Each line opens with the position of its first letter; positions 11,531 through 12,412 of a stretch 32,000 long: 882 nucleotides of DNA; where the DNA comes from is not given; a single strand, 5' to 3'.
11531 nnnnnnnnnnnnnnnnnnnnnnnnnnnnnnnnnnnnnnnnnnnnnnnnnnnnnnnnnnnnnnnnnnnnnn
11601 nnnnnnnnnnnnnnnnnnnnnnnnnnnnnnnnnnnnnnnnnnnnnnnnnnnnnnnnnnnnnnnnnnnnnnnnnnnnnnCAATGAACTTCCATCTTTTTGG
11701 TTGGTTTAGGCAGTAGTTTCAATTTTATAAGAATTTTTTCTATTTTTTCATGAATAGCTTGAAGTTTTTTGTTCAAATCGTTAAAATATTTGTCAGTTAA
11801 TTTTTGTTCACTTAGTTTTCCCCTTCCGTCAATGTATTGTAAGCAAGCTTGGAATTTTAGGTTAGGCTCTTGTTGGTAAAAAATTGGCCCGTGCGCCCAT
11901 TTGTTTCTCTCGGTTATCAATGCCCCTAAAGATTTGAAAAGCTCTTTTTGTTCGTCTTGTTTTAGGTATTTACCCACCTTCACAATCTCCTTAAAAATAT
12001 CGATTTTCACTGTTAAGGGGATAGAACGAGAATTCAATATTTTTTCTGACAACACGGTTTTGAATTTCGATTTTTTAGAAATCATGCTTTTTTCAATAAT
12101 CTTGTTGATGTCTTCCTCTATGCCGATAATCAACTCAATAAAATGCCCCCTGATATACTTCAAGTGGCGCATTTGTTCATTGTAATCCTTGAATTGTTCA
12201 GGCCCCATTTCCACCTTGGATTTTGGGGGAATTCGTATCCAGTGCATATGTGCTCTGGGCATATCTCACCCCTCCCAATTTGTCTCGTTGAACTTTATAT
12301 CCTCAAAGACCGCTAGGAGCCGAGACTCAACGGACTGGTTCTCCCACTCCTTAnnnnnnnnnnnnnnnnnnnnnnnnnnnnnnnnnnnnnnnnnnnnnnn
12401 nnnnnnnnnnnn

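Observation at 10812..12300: AT-rich two-gene module: HEPN (Rx4H) protein translationally coupled to a rhomboid intramembrane protease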

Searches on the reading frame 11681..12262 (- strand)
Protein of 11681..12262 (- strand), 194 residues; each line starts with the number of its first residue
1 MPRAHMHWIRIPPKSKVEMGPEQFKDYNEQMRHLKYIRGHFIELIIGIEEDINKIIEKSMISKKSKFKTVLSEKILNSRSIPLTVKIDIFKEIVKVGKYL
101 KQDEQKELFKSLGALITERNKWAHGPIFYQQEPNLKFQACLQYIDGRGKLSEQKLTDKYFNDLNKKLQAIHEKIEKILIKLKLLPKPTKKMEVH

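Call 4: search_protein_families(library=pfam, proteins=[window:11681-12262:-], max_evalue=1)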
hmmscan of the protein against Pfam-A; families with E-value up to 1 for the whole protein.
window:11681-12262:- (194 aa): 3 families
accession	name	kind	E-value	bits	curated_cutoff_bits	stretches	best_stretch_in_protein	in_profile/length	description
PF25749.1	SPO1_gp41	-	0.0069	17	27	1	150-178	109-137/140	Phage SPO1 gene 41 protein family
PF07417.17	Crl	-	0.013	15.7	27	1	91-191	14-124/128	Sigma factor-binding transcriptional regulator Crl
PF01712.25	dNK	-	0.03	14.5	27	1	86-177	87-173/203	Deoxynucleoside kinase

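Call 6: search_protein_families(library=padloc, proteins=[window:11681-12262:-], max_evalue=1)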
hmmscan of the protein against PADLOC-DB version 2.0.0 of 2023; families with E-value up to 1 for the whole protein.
window:11681-12262:- (194 aa): 0 families

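Call 7: search_protein_families(library=ncbifam, proteins=[window:11681-12262:-], max_evalue=1)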
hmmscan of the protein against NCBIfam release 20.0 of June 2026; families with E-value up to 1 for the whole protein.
window:11681-12262:- (194 aa): 1 family
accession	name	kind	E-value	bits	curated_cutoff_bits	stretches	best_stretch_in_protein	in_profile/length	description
NF008217.0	PRK10984.1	equivalog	0.082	12.8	117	1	127-191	59-124/133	sigma factor-binding protein Crl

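Call 8: find_homologous_proteins(query=window:11681-12262:-, max_evalue=0.01)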
Query window:11681-12262:- (194 aa): 7 proteins with E <= 0.01 among 173 candidates.
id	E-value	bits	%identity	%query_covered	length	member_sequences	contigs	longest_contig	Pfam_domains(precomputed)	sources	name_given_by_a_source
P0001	3.5e-121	420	100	100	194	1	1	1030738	-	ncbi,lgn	-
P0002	2.5e-95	336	81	99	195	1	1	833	-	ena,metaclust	metaclust:\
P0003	3.5e-89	316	78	100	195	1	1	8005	-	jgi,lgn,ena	-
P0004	1.0e-79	285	78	92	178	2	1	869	-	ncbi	ncbi:unnamed protein product, partial [marine sediment metagenome]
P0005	8.3e-68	246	68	97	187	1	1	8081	-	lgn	-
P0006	5.6e-59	217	63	86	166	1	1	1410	-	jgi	-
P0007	1.2e-52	197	53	98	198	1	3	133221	-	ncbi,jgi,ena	-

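Call 9: search_solved_structures(query=window:11681-12262:-, max_evalue=10)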
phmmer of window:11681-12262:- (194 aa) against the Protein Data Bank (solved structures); distinct sequences matched with E-value up to 10: 1.
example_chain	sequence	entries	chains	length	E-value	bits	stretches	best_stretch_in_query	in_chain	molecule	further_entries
8ba1_A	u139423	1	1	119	1.2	12.5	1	35-97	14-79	Cleavage and polyadenylation specificity factor subunit 3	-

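Call 10: find_encoding_contigs(protein=P0007, flank=8000, max_places=4)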
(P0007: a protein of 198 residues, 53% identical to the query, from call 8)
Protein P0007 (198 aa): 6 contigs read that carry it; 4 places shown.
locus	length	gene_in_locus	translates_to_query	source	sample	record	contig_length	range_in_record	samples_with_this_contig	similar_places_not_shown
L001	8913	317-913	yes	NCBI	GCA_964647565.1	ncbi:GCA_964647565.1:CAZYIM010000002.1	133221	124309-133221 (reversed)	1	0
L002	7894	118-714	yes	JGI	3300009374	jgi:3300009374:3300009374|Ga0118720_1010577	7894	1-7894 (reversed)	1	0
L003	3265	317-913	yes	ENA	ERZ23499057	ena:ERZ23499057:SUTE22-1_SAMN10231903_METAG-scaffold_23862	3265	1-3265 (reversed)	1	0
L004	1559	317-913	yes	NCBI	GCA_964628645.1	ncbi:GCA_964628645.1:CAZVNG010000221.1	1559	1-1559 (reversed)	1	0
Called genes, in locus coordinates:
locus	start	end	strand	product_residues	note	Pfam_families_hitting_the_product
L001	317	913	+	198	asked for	-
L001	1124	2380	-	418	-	-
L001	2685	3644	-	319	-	PF14175:YaaC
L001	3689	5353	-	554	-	PF04326:SLFN_AlbA_2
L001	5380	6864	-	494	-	PF01637:ATPase_2 (faint), PF13173:AAA_14, PF13635:DUF4143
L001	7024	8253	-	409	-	PF00589:Phage_integrase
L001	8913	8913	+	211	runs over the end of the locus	-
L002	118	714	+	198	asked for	-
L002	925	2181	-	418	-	-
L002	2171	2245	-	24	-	-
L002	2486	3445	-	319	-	PF14175:YaaC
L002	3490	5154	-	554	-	PF04326:SLFN_AlbA_2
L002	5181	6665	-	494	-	PF01637:ATPase_2 (faint), PF13173:AAA_14, PF13635:DUF4143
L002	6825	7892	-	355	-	?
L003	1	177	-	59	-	?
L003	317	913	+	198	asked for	-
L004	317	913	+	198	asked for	-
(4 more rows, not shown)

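Call 11: find_encoding_contigs(protein=P0003, flank=8000, max_places=3)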
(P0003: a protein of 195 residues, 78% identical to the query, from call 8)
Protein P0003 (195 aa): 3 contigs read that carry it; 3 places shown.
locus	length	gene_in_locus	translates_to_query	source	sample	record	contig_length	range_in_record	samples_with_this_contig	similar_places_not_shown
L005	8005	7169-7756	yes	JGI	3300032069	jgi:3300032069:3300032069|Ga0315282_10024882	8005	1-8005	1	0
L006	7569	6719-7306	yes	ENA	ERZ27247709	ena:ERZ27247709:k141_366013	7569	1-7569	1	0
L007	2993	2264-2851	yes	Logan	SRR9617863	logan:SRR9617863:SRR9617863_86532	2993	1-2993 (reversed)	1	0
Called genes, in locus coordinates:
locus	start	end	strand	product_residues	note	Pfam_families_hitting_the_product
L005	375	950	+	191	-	PF01789:PsbP (weak), PF18933:PsbP_2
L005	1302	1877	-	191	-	PF01965:DJ-1_PfpI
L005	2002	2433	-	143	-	-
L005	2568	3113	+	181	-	PF01613:Flavin_Reduct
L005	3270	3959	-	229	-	-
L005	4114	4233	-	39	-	-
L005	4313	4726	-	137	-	-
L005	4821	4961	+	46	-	-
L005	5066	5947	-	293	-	PF28530:DUF8426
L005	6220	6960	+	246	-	-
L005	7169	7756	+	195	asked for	-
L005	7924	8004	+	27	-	?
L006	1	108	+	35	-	?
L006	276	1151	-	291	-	PF13384:HTH_23, PF13518:HTH_28, PF13551:HTH_29, PF13565:HTH_32, PF00665:rve, PF13683:rve_3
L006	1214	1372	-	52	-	PF09853:DUF2080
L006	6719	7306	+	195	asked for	-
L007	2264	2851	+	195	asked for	-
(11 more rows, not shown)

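Call 12: find_encoding_contigs(protein=P0005, flank=8000, max_places=3)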
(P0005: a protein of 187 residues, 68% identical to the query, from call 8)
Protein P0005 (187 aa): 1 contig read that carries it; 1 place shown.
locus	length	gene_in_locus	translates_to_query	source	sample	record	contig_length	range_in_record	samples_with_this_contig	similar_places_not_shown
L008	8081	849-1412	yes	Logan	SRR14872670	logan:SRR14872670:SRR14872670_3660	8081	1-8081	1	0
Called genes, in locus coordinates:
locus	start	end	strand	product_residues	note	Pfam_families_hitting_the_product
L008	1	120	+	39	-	?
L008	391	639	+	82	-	-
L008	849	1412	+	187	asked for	-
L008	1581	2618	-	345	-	PF03692:CxxCxxCC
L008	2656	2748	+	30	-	-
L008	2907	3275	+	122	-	-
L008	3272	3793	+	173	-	-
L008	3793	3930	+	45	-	-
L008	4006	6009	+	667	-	-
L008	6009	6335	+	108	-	-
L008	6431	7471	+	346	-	-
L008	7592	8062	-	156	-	-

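Call 13: find_encoding_contigs(protein=P0001, flank=10000, max_places=3)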
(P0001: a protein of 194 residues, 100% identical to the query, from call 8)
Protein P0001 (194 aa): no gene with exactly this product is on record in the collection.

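Call 29: find_related_loci(query=A1, collection=genome_contigs, flank=6000)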
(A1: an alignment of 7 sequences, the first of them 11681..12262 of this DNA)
Query A1 (194 aa) in genome_contigs; peptide patterns used: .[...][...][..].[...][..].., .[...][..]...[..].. (x = any residue, [..] = any of these).
599 stretches matched a pattern (row limit reached: there are more); 1 encode a relative of the query (tblastn E <= 1e-3); 1 distinct loci.
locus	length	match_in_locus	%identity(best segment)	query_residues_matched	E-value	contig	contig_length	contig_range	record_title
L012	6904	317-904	53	1-190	4e-57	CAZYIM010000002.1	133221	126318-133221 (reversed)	MAG TPA_asm: uncultured Methanosarcinales archaeon isolate SRP077602_co2_322 genome assembly, contig: NODE_133_length_13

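Call 31: list_cluster_members(proteins=[P0001, P0008, P0009, P0007, P0011])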
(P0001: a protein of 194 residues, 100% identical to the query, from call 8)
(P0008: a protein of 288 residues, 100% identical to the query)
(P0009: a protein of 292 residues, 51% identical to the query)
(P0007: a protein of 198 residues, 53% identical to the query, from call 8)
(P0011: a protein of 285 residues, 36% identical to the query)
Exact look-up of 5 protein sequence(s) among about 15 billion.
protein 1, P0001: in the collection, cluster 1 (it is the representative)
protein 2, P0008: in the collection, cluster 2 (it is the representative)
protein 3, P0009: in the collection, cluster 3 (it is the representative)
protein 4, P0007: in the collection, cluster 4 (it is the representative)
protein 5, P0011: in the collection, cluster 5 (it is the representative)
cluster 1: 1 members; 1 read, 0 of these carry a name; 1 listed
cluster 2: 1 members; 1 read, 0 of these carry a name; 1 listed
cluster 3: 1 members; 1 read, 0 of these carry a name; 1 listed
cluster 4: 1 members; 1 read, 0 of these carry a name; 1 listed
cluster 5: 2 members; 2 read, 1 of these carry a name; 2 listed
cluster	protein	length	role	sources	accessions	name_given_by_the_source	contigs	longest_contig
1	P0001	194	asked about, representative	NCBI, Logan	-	-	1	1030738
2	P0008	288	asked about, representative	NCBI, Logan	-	-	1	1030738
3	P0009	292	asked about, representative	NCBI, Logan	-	-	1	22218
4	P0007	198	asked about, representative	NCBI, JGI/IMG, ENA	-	-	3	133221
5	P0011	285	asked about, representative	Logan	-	-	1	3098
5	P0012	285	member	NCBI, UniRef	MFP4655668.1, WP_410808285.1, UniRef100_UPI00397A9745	MAG: hypothetical protein ACLFMM_08380 [Methanohalobium sp.] | hypothetical protein n=1 Tax=Methanohalobium sp. TaxID=2837493 RepID=UPI00397A9745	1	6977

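Call 33: find_related_loci(query=A1, collection=metagenome_contigs, flank=6000)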
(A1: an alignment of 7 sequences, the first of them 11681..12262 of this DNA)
Query A1 (194 aa) in metagenome_contigs; peptide patterns used: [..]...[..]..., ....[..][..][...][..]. (x = any residue, [..] = any of these).
119 stretches matched a pattern; 10 encode a relative of the query (tblastn E <= 1e-3); 10 distinct loci.
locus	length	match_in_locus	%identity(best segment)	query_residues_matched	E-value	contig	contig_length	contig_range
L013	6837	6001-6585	78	1-194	1e-96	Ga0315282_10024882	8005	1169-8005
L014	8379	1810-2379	76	6-194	4e-90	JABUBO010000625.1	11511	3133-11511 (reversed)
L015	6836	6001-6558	57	4-186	2e-64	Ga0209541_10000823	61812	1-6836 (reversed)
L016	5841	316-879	40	9-193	3e-36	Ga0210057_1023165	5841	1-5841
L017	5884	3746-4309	39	9-193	1e-34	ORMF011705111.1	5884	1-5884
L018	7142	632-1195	37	9-193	6e-34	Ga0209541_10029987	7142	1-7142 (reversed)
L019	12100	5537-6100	40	9-193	3e-32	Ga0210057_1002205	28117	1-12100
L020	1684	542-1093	37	7-189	3e-21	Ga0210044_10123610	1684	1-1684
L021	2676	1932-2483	37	7-189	6e-21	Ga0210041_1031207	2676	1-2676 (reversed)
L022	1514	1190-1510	39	9-115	5e-16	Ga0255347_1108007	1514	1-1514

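Call 34: find_related_loci(query=A1, collection=viral_contigs, flank=6000)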
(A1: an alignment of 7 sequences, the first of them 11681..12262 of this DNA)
Query A1 (194 aa) in viral_contigs; peptide patterns used: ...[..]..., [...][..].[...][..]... (x = any residue, [..] = any of these).
349 stretches matched a pattern, but none encodes a relative of the query by tblastn (E <= 1e-3).

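Call 36: predict_structure(alignment_id=A1)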
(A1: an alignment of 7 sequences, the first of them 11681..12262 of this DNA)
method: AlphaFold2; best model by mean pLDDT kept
length: 194 residues; sequences in the alignment: 7
mean_pLDDT: 77.7   pTM: 0.71
mean pLDDT of the five models: 77.7, 76.6, 75.7, 74.6, 62.7
residues with pLDDT >= 90: 60; 70-90: 85; 50-70: 23; < 50: 26
segments of 3 or more residues with pLDDT < 50: 1-16, 75-77, 189-194
pLDDT, mean of each block of 10 residues (from residue 1): 35 54 84 89 91 86 55 51 85 89 93 89 82 77 84 91 93 94 72 39
secondary structure, 60 per line:
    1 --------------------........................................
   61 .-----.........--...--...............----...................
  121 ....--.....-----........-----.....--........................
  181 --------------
elements in order: H21-61 H67-75 H83-97 H102-124 E127-131 E137-144 E150-154 H157-180

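Call 44: fold_search(model_id=the predicted structure, library=pdb)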
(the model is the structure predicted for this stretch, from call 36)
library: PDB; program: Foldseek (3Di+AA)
matches with E <= 10: 542; with E <= 0.001: 0
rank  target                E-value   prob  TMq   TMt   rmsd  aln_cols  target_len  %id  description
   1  9f91_I                8.7e-02  0.72  0.15  0.36  10.6        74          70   19  Crystal structure of a designed Respiratory Syncytial Virus immunogen in complex with RSV90 fab (released 2025-05-21)
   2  3dee                  1.0e-01  0.23  0.18  0.18  21.1       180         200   13  CRYSTAL STRUCTURE OF A PUTATIVE REGULATORY PROTEIN INVOLVED IN TRANSCRIPTION (NGO1945) FROM NEISSERIA GONORRHOEAE FA 109 (released 2008-08-05)
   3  5uwb_A                3.1e-01  0.08  0.15  0.15  18.4       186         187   11  Re-refined 4FCZ: lipid-bound crystal structure of toluene-tolerance protein from Pseudomonas putida (released 2017-04-19)
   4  9f91_J                3.5e-01  0.35  0.14  0.35  10.7        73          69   19  Crystal structure of a designed Respiratory Syncytial Virus immunogen in complex with RSV90 fab (released 2025-05-21)
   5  9n6b_C                3.5e-01  0.11  0.17  0.08  16.1       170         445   11  Structure of the retron IA complex with HNH nuclease in the "up" orientation (released 2025-04-23)
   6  8fmw_W                4.2e-01  0.15  0.14  0.23  15.9        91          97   19  The structure of a hibernating ribosome in the Lyme disease pathogen (released 2023-11-08)
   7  4u9b                  5.5e-01  0.06  0.13  0.14  13.6       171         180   13  Crystal structure of an H-NOX protein from S. oneidensis in the Fe(II)NO ligation state (released 2014-10-01)
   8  5njt_x                6.1e-01  0.11  0.14  0.23  16.0        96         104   10  Structure of the Bacillus subtilis hibernating 100S ribosome reveals the basis for 70S dimerization. (released 2017-06-14)
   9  8roj_A                6.1e-01  0.09  0.20  0.10  28.0       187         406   13  Human cohesin SMC3-HD/RAD21-N complex - ADP-Mg-bound conformation (released 2024-09-11)
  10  3nm7_B                7.7e-01  0.28  0.18  0.37   4.7        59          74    8  Crystal Structure of Borrelia burgdorferi Pur-alpha (released 2010-10-06)
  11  3nm7_D                7.7e-01  0.25  0.17  0.35   4.7        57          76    9  Crystal Structure of Borrelia burgdorferi Pur-alpha (released 2010-10-06)
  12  8hci_A                7.7e-01  0.08  0.15  0.12  22.4       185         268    4  Crystal structure of a holoenzyme Fe-free TglHI for Pseudomonas syringae Peptidyl (S) 2-mercaptoglycine biosynthesis (released 2023-08-23)
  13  3nm7_C                8.1e-01  0.25  0.16  0.34   4.7        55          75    9  Crystal Structure of Borrelia burgdorferi Pur-alpha (released 2010-10-06)
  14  9y9z_20               8.1e-01  0.08  0.13  0.11  18.4       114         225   19  Cryo-EM structure of conoid fiber from Toxoplasma gondii (24-nm repeat) (released 2025-12-03)
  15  3n8b_B                8.6e-01  0.23  0.17  0.35   4.9        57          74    9  Crystal Structure of Borrelia burgdorferi Pur-alpha (released 2010-10-06)
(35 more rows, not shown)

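Call 45: search_protein_representatives(alignment_id=A1)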
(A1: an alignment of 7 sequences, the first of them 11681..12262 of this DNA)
Query: 7 sequences, 194 profile positions. Proteins with E-value up to 0.001 (for the whole library): 154; up to 1e-10: 25; up to 1e-30: 10. The best 150 are listed.
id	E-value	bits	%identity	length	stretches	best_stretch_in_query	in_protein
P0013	2.8e-75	268.8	-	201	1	5-190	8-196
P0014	8.5e-46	172.6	-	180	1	6-177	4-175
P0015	9.9e-46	172.4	-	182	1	6-175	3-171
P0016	4.6e-45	170.2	-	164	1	37-194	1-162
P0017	6.2e-44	166.5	-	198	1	9-189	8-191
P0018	8.0e-40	153.1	-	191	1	1-188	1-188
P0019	1.2e-38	149.3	-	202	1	2-187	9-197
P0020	2.8e-38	148.1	-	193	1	8-178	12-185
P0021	1.8e-36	142.2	-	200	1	6-189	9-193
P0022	9.7e-35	136.5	-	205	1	7-187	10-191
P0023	5.0e-29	117.9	-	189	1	7-182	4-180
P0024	2.6e-25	105.8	-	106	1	6-101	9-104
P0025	3.1e-18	82.7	-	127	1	69-187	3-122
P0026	1.6e-15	73.8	-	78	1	113-184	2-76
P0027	1.8e-14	70.4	-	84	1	7-69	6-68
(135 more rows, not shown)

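Call 48: search_protein_families(library=pfam, alignment_id=A2, max_evalue=0.01)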
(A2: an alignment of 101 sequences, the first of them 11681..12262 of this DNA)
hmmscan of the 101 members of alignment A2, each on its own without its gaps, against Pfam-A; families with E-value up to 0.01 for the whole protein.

A. member 1, window:11681-12262:- (194 aa): 1 family
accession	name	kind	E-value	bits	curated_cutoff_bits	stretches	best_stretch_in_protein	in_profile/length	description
PF25749.1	SPO1_gp41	-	0.0069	17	27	0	150-178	109-137/140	Phage SPO1 gene 41 protein family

B. families by the number of members that match (of 101 scanned): 21 families
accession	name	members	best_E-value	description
PF18735.6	HEPN_RiboL-PSP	34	1.8e-05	RiboL-PSP-HEPN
PF18737.6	HEPN_MAE_28990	16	8e-05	MAE_28990/MAE_18760-like HEPN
PF18739.6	HEPN_Apea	5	0.00067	Apea-like HEPN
PF18736.6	pEK499_p136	4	8.2e-05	HEPN pEK499 p136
PF14676.12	FANCI_S2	1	2.5e-05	FANCI solenoid 2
PF12712.13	DUF3805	1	0.00049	Domain of unknown function (DUF3805)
PF05043.19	Mga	1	0.00052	Mga helix-turn-helix domain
PF01712.25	dNK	1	0.0011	Deoxynucleoside kinase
PF20078.4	DUF6473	1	0.0019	Domain of unknown function (DUF6473)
PF16895.10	DUF5085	1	0.002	Domain of unknown function (DUF5085)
PF20190.3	DUF6553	1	0.0025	Family of unknown function (DUF6553)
PF06804.17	Lipoprotein_18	1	0.0034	NlpB/DapX lipoprotein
PF17021.10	Mei5_like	1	0.0035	Putative double-strand recombination repair-like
PF18632.6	DUF5630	1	0.0047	Family of unknown function (DUF5630)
PF18731.6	HEPN_Swt1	1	0.0051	Swt1-like HEPN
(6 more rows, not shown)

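Call 56: search_protein_families(library=pfam, proteins=[L019:3423-4949:+, L019:4933-5460:+, L019:6151-8418:+, L015:4842-5828:-, L015:3791-4792:-, L015:3383-3793:+, L001:1127-2380:-, L005:6205-6957:+, L018:1488-1727:+], max_evalue=0.01)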
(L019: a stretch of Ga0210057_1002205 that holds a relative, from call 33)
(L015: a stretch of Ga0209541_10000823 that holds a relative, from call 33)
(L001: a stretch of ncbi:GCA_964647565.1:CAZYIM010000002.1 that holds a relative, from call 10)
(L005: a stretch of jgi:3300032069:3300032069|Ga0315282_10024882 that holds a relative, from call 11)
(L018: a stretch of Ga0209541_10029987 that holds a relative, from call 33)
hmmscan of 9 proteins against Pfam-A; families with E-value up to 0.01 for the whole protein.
L019:3423-4949:+ (509 aa): 2 families
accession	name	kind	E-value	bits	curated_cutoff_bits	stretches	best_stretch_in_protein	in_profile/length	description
PF01555.25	N6_N4_Mtase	-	3.8e-37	128.8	26.7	1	59-375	1-217/221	DNA methylase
PF03602.21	Cons_hypoth95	-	0.003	17.7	24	0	12-90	69-142/182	Conserved hypothetical protein 95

L019:4933-5460:+ (176 aa): 0 families

L019:6151-8418:+ (756 aa): 3 families
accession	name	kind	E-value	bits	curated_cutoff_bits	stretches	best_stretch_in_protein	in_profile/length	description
PF04851.21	ResIII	-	1.4e-13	51.5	22.5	1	3-239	3-163/164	Type III restriction enzyme, res subunit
PF00270.35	DEAD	-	1.6e-05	25.2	26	1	50-111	17-75/167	DEAD/DEAH box helicase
PF00271.37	Helicase_C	-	0.00092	19.9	23.5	1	316-400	27-109/110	Helicase conserved C-terminal domain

L015:4842-5828:- (329 aa): 1 family
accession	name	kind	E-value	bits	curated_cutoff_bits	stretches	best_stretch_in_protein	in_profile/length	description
PF00145.23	DNA_methylase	-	5.8e-94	315.6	22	1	5-300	1-323/324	C-5 cytosine-specific DNA methylase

L015:3791-4792:- (334 aa): 1 family
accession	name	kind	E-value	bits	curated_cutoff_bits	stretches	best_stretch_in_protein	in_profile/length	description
PF09554.16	RE_HaeII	-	9.4e-121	403.6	25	1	1-321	16-338/338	HaeII restriction endonuclease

L015:3383-3793:+ (137 aa): 2 families
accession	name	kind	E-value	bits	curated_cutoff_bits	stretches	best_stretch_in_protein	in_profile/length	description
PF03852.21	Vsr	-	1.7e-18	66.7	27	1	7-74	1-69/74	DNA mismatch endonuclease Vsr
PF04480.18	DUF559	-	0.00016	22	20.6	1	95-135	66-106/109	Protein of unknown function (DUF559)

L001:1127-2380:- (418 aa): 1 family
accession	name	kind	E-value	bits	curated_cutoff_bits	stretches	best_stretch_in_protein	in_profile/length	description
PF19938.4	DUF6400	-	0.0097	16.3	27.1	0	207-237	24-54/69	Family of unknown function (DUF6400)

L005:6205-6957:+ (251 aa): 2 families
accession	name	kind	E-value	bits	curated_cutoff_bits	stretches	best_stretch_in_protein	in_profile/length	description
PF23159.1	WH_Rok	-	0.0051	17.3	27.6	1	14-41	2-29/58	Repressor Rok winged helix domain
PF04738.18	Lant_dehydr_N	-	0.0097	14.5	28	0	19-56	150-187/649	Lantibiotic dehydratase, N terminus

L018:1488-1727:+ (80 aa): 1 family
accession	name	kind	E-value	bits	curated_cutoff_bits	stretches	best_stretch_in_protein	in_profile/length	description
PF07927.17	HicA_toxin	-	6.2e-21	74.7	27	1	14-69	1-56/58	HicA toxin of bacterial toxin-antitoxin,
